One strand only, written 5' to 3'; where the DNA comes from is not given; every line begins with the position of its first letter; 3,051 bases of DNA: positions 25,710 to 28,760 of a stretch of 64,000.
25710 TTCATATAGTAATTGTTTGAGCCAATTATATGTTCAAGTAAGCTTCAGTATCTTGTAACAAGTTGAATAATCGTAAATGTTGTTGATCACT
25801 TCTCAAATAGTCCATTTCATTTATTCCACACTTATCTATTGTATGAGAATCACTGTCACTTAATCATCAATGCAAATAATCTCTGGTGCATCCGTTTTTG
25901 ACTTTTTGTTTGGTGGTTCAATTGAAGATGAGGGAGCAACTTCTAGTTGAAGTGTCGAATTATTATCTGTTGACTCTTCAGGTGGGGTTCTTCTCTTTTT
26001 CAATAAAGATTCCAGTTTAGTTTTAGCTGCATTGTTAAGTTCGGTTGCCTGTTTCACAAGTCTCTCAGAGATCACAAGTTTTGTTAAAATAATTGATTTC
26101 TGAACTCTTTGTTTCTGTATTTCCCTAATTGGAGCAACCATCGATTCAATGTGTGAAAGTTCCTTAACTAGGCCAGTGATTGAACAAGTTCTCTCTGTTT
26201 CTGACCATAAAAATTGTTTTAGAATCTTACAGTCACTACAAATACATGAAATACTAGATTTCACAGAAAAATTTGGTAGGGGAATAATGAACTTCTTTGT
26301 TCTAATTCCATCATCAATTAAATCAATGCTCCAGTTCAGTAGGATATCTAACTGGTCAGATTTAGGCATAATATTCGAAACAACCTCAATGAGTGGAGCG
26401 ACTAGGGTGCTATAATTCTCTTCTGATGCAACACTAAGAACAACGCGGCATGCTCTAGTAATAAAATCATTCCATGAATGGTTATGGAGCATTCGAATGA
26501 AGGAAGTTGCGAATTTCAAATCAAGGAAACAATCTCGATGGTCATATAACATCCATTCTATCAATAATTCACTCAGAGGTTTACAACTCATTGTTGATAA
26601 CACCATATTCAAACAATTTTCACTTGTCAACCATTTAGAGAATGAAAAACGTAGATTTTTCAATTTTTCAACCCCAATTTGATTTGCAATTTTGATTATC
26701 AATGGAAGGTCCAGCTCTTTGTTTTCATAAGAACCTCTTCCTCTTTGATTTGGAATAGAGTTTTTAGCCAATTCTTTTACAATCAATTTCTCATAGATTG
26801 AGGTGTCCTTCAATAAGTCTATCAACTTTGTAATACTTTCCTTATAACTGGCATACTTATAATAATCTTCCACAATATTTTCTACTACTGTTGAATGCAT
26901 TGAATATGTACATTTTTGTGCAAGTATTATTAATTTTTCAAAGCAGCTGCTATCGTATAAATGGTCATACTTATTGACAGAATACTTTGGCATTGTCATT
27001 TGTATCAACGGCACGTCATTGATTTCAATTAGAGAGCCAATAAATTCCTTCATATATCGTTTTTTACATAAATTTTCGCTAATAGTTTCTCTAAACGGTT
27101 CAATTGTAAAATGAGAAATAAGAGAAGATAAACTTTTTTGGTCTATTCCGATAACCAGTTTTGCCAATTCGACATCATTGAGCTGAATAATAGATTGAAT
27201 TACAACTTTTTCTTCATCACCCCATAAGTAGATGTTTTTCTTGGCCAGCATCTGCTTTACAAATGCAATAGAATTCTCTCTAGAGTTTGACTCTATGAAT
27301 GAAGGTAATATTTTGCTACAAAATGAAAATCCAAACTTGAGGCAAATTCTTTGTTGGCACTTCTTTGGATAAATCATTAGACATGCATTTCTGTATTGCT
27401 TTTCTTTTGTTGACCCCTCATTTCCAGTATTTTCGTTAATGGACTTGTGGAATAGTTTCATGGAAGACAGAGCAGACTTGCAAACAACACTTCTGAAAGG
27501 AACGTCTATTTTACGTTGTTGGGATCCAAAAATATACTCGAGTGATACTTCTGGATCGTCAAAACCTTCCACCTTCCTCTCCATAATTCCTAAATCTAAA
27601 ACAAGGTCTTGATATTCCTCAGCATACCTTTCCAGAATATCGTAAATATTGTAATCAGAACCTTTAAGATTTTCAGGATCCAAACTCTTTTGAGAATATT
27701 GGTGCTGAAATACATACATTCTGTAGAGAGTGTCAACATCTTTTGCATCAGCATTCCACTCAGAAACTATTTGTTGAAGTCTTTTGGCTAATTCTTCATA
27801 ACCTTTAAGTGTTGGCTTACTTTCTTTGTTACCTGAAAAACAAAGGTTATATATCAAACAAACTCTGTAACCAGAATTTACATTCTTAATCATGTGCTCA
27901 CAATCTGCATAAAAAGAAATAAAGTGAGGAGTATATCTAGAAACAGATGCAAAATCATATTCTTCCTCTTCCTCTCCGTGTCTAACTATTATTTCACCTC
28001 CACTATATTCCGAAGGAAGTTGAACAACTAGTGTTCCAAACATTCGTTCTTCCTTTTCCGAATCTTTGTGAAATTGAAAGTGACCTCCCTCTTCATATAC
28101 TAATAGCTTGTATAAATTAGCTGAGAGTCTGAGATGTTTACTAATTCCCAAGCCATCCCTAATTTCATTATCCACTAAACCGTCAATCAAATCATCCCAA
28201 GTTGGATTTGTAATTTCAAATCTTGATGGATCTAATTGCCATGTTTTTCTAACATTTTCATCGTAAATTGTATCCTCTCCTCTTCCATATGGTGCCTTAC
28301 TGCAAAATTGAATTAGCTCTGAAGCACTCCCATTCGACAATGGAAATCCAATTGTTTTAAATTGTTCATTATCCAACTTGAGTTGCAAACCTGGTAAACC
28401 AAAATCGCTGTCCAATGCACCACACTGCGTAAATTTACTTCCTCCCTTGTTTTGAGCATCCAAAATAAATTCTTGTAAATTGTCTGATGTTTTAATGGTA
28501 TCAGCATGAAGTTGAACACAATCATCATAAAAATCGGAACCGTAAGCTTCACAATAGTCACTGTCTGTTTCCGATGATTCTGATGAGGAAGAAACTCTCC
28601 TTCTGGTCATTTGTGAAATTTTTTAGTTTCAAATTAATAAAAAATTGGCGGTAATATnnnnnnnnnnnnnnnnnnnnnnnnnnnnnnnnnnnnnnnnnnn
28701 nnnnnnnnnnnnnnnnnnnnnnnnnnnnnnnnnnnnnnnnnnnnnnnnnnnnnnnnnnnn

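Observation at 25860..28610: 2OG/Fe(II) dioxygenase core fused to a 650-aa unassigned C-terminal domain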

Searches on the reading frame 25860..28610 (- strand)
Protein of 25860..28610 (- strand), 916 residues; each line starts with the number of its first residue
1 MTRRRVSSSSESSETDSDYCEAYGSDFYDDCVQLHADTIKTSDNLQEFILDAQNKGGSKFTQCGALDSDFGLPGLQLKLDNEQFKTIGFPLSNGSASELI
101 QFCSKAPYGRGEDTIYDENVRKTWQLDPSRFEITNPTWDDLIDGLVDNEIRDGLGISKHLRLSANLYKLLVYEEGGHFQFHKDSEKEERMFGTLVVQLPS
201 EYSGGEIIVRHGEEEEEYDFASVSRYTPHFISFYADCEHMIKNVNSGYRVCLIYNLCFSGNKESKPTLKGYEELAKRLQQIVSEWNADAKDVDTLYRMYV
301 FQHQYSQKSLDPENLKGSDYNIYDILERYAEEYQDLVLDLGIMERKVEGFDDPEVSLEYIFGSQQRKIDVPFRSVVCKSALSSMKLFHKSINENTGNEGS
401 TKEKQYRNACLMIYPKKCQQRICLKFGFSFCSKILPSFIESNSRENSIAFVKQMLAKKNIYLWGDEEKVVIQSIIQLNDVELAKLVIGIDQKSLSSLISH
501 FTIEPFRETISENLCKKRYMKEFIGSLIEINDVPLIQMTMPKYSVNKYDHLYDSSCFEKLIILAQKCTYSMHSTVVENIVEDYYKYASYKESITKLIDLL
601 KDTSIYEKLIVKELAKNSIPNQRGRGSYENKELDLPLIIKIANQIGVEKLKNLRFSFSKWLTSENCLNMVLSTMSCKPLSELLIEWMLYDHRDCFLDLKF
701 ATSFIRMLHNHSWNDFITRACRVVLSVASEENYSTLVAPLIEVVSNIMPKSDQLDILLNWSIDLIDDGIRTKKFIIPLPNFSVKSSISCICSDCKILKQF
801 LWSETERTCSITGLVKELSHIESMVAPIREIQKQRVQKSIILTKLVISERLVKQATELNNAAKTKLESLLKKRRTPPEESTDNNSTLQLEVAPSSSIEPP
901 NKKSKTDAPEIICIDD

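Call 3: search_protein_families(library=pfam, proteins=[window:25860-28610:-], max_evalue=1)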
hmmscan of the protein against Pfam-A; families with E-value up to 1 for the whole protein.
window:25860-28610:- (916 aa): 1 family
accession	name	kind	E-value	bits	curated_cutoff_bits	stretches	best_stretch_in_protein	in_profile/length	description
PF13640.12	2OG-FeII_Oxy_3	-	7.1e-05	24.1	27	1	168-254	2-95/98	2OG-Fe(II) oxygenase superfamily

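Call 4: search_solved_structures(query=window:25860-28610:-, max_evalue=10, show_alignments=2)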
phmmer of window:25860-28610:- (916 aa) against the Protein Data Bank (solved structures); distinct sequences matched with E-value up to 10: 0.

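Call 5: find_homologous_proteins(query=window:25860-28610:-, max_evalue=0.001)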
Query window:25860-28610:- (916 aa): 790 proteins with E <= 0.001 among 8000 candidates; the best 120 are listed.
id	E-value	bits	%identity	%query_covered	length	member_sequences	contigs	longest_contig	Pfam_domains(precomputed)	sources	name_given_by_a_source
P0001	0.0e+0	2057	100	99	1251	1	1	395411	PF21180.4,PF04406.20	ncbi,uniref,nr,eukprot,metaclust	ncbi:type IIB DNA topoisomerase [Naegleria gruberi]|uniref:DNA topoisomerase (ATP-hydrolyzing) n=1 T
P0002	8.9e-101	356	30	88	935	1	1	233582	-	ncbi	ncbi:hypothetical protein ABK040_000505 [Willaertia magna]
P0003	4.1e-80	288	35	49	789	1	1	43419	PF13640.13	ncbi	ncbi:hypothetical protein ABK040_015862 [Willaertia magna]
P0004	2.7e-71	259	43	32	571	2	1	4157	PF13640.13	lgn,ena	-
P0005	9.7e-65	237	32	48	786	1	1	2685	PF13640.13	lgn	-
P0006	3.2e-63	232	43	30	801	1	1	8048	PF13640.13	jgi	jgi:predicted 2-oxoglutarate/Fe(II)-dependent dioxygenase YbiX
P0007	4.6e-63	232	30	50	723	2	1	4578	PF13640.13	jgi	-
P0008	7.1e-61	224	31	52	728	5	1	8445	PF13640.13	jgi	jgi:predicted 2-oxoglutarate/Fe(II)-dependent dioxygenase YbiX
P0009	1.1e-60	224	32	48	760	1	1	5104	PF13640.13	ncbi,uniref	ncbi:hypothetical protein MNBD_UNCLBAC01-57 [hydrothermal vent metagenome]|uniref:Fe2OG dioxygenase 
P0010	3.6e-60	222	33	42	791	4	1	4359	PF13640.13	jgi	jgi:predicted 2-oxoglutarate/Fe(II)-dependent dioxygenase YbiX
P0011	7.0e-60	221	32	49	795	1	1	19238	PF13640.13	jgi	jgi:hypothetical protein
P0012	1.4e-59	220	34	39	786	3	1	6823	PF13640.13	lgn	-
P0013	1.5e-59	220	33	44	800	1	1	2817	PF13640.13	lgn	-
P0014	3.1e-59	219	33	42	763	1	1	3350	PF13640.13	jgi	jgi:hypothetical protein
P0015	5.8e-59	218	39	30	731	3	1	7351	PF13640.13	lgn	-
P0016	6.5e-59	218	34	42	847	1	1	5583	PF13640.13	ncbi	-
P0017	7.4e-59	218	41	30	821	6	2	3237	PF13640.13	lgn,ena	-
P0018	7.7e-59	218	31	46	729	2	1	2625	PF13640.13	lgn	-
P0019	8.1e-59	218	38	28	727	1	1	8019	PF13640.13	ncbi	-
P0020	1.5e-58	217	34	39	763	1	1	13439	PF13640.13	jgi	jgi:hypothetical protein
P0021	2.0e-58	216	34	39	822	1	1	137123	PF13640.13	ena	-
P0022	4.4e-58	215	32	43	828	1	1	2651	PF13640.13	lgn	-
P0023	1.1e-57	214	41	30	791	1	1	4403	PF13640.13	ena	-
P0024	1.4e-57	213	35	39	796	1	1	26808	PF13640.13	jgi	jgi:predicted 2-oxoglutarate/Fe(II)-dependent dioxygenase YbiX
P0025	1.4e-57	213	39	32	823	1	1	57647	PF13640.13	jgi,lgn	-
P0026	1.9e-57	213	31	46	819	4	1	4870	PF13640.13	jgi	jgi:hypothetical protein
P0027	2.3e-57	213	30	49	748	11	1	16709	PF13640.13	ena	-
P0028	4.6e-57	212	42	28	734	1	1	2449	PF13640.13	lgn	-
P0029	6.2e-57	211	42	30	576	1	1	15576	PF13640.13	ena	-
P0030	7.0e-57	211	43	30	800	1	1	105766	PF13640.13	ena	-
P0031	8.2e-57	211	32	46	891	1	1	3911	PF13640.13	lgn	-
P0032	9.0e-57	211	34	39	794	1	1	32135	PF13640.13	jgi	jgi:hypothetical protein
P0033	9.8e-57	211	34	39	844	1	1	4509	PF13640.13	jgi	jgi:predicted 2-oxoglutarate/Fe(II)-dependent dioxygenase YbiX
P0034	2.0e-56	210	38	32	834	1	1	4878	PF13640.13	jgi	jgi:hypothetical protein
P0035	2.1e-56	210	41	30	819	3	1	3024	PF13640.13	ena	-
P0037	3.2e-56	209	33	41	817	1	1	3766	PF13640.13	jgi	jgi:hypothetical protein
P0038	3.5e-56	209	32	42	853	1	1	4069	PF13640.13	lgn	-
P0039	3.7e-56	209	33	39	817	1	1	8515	PF13640.13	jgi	jgi:hypothetical protein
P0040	4.5e-56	208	43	28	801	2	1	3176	PF13640.13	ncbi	ncbi:MAG: 2OG-Fe(II) oxygenase [Thermoguttaceae bacterium]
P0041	1.0e-55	207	31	45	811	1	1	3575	PF13640.13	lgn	-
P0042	1.1e-55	207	32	41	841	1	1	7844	PF13640.13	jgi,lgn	jgi:predicted 2-oxoglutarate/Fe(II)-dependent dioxygenase YbiX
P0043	1.2e-55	207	31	45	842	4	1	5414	PF13640.13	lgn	-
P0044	1.2e-55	207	42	30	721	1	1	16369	PF13640.13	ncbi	-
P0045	1.3e-55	207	34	36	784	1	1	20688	PF13640.13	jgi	jgi:2OG-Fe(II) oxygenase superfamily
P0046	1.5e-55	207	30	48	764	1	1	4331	PF13640.13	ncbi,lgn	-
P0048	1.9e-55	206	42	28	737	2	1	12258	PF13640.13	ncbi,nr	ncbi:MAG TPA: 2OG-Fe(II) oxygenase, partial [Gemmataceae bacterium]|nr:2OG-Fe(II) oxygenase [Gemmata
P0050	5.4e-55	205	33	39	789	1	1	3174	PF13640.13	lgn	-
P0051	7.6e-55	204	41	28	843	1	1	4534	PF13640.13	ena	-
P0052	8.1e-55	204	34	43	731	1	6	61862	PF13640.13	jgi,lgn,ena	-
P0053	1.1e-54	204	31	43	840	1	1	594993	PF13640.13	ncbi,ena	-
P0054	1.4e-54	203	40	30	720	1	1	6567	PF13640.13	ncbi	-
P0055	1.9e-54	203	32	43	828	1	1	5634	PF13640.13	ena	-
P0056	2.4e-54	203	40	30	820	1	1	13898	PF13640.13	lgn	-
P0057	2.9e-54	202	38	30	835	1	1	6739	PF13640.13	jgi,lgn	jgi:hypothetical protein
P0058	3.5e-54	202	39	30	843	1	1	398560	PF13640.13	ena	-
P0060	6.0e-54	201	42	30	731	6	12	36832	PF13640.13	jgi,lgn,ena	jgi:hypothetical protein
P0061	6.0e-54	201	33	43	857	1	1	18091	PF13640.13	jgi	jgi:predicted 2-oxoglutarate/Fe(II)-dependent dioxygenase YbiX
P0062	6.5e-54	201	34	40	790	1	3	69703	PF13640.13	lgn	-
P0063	6.9e-54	201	32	45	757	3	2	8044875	PF13640.13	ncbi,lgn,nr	ncbi:2OG-Fe(II) oxygenase [Candidatus Entotheonella palauensis]|nr:2OG-Fe(II) oxygenase [Candidatus 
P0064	6.9e-54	201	31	47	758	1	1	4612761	PF13640.13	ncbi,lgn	-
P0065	1.4e-53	200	40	30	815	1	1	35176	PF13640.13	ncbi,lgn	-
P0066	1.5e-53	200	32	44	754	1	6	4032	PF13640.13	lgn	-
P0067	1.6e-53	200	31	42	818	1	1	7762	PF13640.13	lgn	-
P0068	1.6e-53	200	39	30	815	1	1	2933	PF13640.13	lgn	-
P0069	1.8e-53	200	32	42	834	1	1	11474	PF13640.13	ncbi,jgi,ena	jgi:hypothetical protein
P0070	1.9e-53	200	39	31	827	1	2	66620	PF13640.13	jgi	jgi:hypothetical protein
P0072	3.3e-53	199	42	32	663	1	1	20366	PF13640.13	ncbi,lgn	-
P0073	3.4e-53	199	38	32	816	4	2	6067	PF13640.13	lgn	-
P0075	4.0e-53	199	40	26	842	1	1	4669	PF13640.13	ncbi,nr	ncbi:MAG: 2OG-Fe(II) oxygenase [Planctomycetales bacterium]|nr:2OG-Fe(II) oxygenase [Planctomycetale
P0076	4.1e-53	199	31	39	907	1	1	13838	PF13640.13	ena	-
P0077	4.2e-53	199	31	42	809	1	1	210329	PF13640.13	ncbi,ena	-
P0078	5.0e-53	198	33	44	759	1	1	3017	PF13640.13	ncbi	-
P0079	7.7e-53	198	30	46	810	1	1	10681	PF13640.13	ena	-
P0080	7.9e-53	198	38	33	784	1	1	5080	PF13640.13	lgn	-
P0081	8.5e-53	198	31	40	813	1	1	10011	PF13640.13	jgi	jgi:hypothetical protein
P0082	1.0e-52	197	40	30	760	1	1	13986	PF13640.13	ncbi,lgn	-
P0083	1.3e-52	197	32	45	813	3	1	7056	PF13640.13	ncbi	ncbi:MAG: 2OG-Fe(II) oxygenase [Verrucomicrobiota bacterium]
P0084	1.4e-52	197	31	46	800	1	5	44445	PF13640.13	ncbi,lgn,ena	-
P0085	1.5e-52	197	30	46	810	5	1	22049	PF13640.13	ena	-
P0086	1.9e-52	196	32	39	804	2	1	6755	PF13640.13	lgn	-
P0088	2.5e-52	196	31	39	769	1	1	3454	PF13640.13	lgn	-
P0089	3.0e-52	196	32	42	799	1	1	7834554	PF13640.13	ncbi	ncbi:2OG-Fe(II) oxygenase [Verrucomicrobiota bacterium sgz303538]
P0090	3.5e-52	196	33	38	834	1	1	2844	PF13640.13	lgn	-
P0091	4.2e-52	195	30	48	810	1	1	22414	PF13640.13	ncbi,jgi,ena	jgi:predicted 2-oxoglutarate/Fe(II)-dependent dioxygenase YbiX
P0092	4.5e-52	195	33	42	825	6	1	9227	PF13640.13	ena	-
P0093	5.6e-52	195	38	31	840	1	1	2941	PF13640.13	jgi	jgi:predicted 2-oxoglutarate/Fe(II)-dependent dioxygenase YbiX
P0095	5.9e-52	195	30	45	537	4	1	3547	PF13640.13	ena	-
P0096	6.5e-52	195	33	44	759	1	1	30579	PF13640.13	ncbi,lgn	-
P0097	6.7e-52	195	42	26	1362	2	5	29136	PF13640.13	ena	-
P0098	7.6e-52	194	32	40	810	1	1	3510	PF13640.13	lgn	-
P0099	1.1e-51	194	33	38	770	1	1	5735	PF13640.13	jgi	jgi:hypothetical protein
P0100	1.1e-51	194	31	45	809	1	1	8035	PF13640.13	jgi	jgi:hypothetical protein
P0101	1.1e-51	194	30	45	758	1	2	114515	PF13640.13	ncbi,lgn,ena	-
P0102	1.3e-51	194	31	45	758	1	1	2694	PF13640.13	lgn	-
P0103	1.4e-51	194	32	42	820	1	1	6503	PF13640.13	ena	-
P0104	1.4e-51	194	32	40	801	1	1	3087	PF13640.13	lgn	-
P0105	1.7e-51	193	38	32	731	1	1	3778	PF13640.13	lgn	-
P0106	1.7e-51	193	41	29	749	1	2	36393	PF13640.13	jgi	jgi:2OG-Fe(II) oxygenase superfamily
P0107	1.8e-51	193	42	27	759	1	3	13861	PF13640.13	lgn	-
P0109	2.6e-51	193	33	38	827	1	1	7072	PF13640.13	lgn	-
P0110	2.6e-51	193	32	40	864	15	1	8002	PF13640.13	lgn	-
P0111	3.0e-51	193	39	29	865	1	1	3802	PF13640.13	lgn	-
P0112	3.0e-51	192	34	39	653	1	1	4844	PF13640.13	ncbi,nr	ncbi:MAG: hypothetical protein K0Q72_2606, partial [Armatimonadetes bacterium]|nr:hypothetical prote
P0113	4.1e-51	192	32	43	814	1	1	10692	PF13640.13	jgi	jgi:2OG-Fe(II) oxygenase superfamily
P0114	4.7e-51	192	31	38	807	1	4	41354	PF13640.13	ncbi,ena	-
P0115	4.7e-51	192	41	26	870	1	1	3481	PF13640.13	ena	-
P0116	4.9e-51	192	33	43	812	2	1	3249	PF13640.13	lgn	-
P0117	5.3e-51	192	31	44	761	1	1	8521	PF13640.13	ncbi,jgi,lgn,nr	ncbi:MAG: 2OG-Fe(II) oxygenase [Microscillaceae bacterium]|jgi:hypothetical protein|nr:2OG-Fe(II) ox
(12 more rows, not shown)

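Call 9: search_protein_families(library=ncbifam, proteins=[window:25860-28610:-, P0002, P0063, P0089, P0117, P0048], max_evalue=0.1)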
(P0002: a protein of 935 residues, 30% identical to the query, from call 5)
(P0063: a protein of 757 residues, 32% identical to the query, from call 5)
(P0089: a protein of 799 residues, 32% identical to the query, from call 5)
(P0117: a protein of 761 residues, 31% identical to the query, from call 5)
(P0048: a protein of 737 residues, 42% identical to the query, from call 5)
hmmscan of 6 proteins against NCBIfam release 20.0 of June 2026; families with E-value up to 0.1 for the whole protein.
window:25860-28610:- (916 aa): 1 family
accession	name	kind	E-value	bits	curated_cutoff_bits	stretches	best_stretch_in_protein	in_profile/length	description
NF003974.0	PRK05467.1-3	equivalog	0.013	15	143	1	172-253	88-169/221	Fe2+-dependent dioxygenase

P0002 (935 aa): 1 family
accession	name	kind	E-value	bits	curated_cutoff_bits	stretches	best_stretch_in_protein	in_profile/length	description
NF003974.0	PRK05467.1-3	equivalog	0.00011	21.7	143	1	113-290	8-184/221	Fe2+-dependent dioxygenase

P0063 (757 aa): 1 family
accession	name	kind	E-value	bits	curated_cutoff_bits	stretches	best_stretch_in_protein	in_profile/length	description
NF003974.0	PRK05467.1-3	equivalog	0.07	12.6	143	0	124-206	88-169/221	Fe2+-dependent dioxygenase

P0089 (799 aa): 1 family
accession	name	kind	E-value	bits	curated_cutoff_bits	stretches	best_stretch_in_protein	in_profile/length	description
NF003974.0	PRK05467.1-3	equivalog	0.029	13.8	143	1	153-216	111-169/221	Fe2+-dependent dioxygenase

P0117 (761 aa): 1 family
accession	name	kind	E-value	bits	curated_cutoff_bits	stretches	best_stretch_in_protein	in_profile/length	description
NF003974.0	PRK05467.1-3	equivalog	0.025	14.1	143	1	100-207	61-169/221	Fe2+-dependent dioxygenase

P0048 (737 aa): 1 family
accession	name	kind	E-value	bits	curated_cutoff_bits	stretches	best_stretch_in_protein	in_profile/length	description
NF003974.0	PRK05467.1-3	equivalog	0.089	12.3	143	0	88-213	49-176/221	Fe2+-dependent dioxygenase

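Call 10: search_protein_families(library=pfam, proteins=[P0002, P0003, P0063, P0089, P0117, P0048, P0097, P0076, P0114], max_evalue=0.1)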
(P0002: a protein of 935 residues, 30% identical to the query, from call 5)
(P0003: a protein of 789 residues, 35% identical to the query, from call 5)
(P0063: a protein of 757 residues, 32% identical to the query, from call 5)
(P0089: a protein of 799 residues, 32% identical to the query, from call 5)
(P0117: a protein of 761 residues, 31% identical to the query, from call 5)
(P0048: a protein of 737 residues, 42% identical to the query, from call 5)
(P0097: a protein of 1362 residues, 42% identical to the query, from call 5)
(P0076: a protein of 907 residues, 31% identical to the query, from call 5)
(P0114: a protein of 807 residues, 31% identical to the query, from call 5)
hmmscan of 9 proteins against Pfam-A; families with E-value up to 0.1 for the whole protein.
P0002 (935 aa): 2 families
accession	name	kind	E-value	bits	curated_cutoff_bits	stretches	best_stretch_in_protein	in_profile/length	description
PF13640.12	2OG-FeII_Oxy_3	-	0.00031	22.1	27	1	191-277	2-95/98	2OG-Fe(II) oxygenase superfamily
PF09639.16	YjcQ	-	0.05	14.2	23.3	0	139-185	11-57/95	YjcQ protein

P0003 (789 aa): 1 family
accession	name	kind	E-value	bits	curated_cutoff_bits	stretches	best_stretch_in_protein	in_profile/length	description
PF13640.12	2OG-FeII_Oxy_3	-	2.8e-06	28.6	27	1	137-222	2-94/98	2OG-Fe(II) oxygenase superfamily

P0063 (757 aa): 1 family
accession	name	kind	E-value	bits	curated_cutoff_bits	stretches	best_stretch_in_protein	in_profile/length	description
PF13640.12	2OG-FeII_Oxy_3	-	2.8e-06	28.6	27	1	120-208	2-96/98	2OG-Fe(II) oxygenase superfamily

P0089 (799 aa): 2 families
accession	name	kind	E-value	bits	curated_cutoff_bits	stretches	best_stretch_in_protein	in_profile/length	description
PF13640.12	2OG-FeII_Oxy_3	-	1.3e-07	33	27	1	131-217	2-95/98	2OG-Fe(II) oxygenase superfamily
PF14381.12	EDR1_CTR1_ARMC3_pept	-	0.046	14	27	0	417-475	59-113/203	EDR1/CTR1/ARMC3, peptidase-like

P0117 (761 aa): 2 families
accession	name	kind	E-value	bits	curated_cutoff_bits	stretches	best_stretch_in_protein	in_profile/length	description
PF13640.12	2OG-FeII_Oxy_3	-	1.6e-05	26.2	27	1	121-207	2-94/98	2OG-Fe(II) oxygenase superfamily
PF24436.2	INTS7_N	-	0.098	12.2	42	0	403-643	217-441/503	Integrator complex subunit 7, N-terminal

P0048 (737 aa): 1 family
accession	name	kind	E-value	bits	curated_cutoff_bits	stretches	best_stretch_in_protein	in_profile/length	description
PF13640.12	2OG-FeII_Oxy_3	-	4.6e-06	27.9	27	1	120-208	2-96/98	2OG-Fe(II) oxygenase superfamily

P0097 (1362 aa): 1 family
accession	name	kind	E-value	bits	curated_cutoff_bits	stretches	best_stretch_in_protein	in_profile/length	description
PF13640.12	2OG-FeII_Oxy_3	-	5.3e-06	27.7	27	1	573-658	2-94/98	2OG-Fe(II) oxygenase superfamily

P0076 (907 aa): 1 family
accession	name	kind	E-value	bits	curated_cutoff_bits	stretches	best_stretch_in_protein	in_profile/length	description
PF13640.12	2OG-FeII_Oxy_3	-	2.6e-07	31.9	27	1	130-218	2-96/98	2OG-Fe(II) oxygenase superfamily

P0114 (807 aa): 1 family
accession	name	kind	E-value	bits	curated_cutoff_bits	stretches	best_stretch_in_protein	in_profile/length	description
PF13640.12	2OG-FeII_Oxy_3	-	3e-08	34.9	27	1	128-214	2-95/98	2OG-Fe(II) oxygenase superfamily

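Call 11: search_protein_families(library=padloc, proteins=[window:25860-28610:-, P0063, P0089, P0117, P0048], max_evalue=0.1)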
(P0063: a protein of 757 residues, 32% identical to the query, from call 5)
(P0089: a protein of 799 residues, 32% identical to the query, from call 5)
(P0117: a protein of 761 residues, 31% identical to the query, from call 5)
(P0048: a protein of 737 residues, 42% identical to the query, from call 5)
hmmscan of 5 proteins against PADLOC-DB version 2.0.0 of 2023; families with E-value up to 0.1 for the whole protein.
window:25860-28610:- (916 aa): 1 family
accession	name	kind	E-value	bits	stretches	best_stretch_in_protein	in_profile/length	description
PDLC01653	2OG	-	2.7e-05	22.9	1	168-253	2-77/81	"CAS-I,CAS-II,CAS-III,CAS-IV,CAS-V,CAS-VI; associated"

P0063 (757 aa): 1 family
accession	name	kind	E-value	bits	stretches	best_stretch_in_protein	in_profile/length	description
PDLC01653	2OG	-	1.3e-06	27.1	1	120-206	2-77/81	"CAS-I,CAS-II,CAS-III,CAS-IV,CAS-V,CAS-VI; associated"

P0089 (799 aa): 2 families
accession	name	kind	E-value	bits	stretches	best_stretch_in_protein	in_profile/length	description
PDLC01653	2OG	-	4.8e-09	34.9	1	131-216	2-77/81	"CAS-I,CAS-II,CAS-III,CAS-IV,CAS-V,CAS-VI; associated"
PDLC01587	2OG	-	0.0066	13.8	1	157-216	115-171/195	"CAS-I,CAS-II,CAS-III,CAS-IV,CAS-V,CAS-VI; associated"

P0117 (761 aa): 2 families
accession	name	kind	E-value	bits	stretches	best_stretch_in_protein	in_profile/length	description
PDLC01653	2OG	-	7.9e-07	27.8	1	121-206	2-76/81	"CAS-I,CAS-II,CAS-III,CAS-IV,CAS-V,CAS-VI; associated"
PDLC01025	Cas5_IIId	-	0.0076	13.2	1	586-654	175-241/390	Csx10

P0048 (737 aa): 1 family
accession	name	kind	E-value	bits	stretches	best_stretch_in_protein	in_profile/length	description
PDLC01653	2OG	-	8e-07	27.8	1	120-207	2-78/81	"CAS-I,CAS-II,CAS-III,CAS-IV,CAS-V,CAS-VI; associated"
